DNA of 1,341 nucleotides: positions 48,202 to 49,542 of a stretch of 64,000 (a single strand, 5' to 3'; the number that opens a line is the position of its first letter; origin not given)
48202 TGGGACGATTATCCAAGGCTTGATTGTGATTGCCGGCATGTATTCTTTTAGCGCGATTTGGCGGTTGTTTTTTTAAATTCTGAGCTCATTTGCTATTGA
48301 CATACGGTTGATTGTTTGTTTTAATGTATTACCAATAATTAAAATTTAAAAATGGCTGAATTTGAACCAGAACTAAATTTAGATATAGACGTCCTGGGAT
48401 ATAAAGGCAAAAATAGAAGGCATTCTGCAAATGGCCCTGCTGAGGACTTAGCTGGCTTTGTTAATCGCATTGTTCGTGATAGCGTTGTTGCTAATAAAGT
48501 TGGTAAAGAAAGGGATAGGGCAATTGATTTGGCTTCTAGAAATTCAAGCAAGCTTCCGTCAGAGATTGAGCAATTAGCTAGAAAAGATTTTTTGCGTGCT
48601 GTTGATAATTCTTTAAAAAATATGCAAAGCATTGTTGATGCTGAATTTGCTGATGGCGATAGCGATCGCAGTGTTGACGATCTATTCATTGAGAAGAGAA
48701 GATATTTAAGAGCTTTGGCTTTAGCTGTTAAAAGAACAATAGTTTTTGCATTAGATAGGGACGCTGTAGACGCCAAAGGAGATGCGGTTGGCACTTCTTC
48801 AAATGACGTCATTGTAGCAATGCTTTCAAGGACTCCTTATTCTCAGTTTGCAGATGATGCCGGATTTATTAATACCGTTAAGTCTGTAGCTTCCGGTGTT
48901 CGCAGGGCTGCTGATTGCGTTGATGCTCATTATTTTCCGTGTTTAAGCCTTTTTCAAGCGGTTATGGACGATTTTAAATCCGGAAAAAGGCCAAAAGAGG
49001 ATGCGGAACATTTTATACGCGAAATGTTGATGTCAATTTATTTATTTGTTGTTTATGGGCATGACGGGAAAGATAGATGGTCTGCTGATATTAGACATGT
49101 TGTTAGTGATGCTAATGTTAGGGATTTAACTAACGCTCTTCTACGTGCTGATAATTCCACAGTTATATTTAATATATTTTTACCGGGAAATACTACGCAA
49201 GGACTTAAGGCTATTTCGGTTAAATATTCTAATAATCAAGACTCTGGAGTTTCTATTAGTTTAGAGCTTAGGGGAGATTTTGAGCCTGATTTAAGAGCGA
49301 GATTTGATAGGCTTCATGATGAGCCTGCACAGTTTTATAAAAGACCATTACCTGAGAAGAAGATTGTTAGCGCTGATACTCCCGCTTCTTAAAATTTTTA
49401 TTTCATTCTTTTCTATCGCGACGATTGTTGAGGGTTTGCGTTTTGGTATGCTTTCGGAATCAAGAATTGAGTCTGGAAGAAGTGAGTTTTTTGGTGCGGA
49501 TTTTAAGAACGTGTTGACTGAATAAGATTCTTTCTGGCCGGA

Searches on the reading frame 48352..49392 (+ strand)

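Call 75: search_protein_families(library=pfam, proteins=[window:48352-49392:+], max_evalue=0.01)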
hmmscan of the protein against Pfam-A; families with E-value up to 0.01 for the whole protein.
window:48352-49392:+ (346 aa): 1 family
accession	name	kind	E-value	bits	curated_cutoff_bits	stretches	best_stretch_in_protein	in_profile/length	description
PF06840.17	PDC10_C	-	0.0018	18.8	27.3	0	156-191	40-74/90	Programmed cell death protein 10, C-terminal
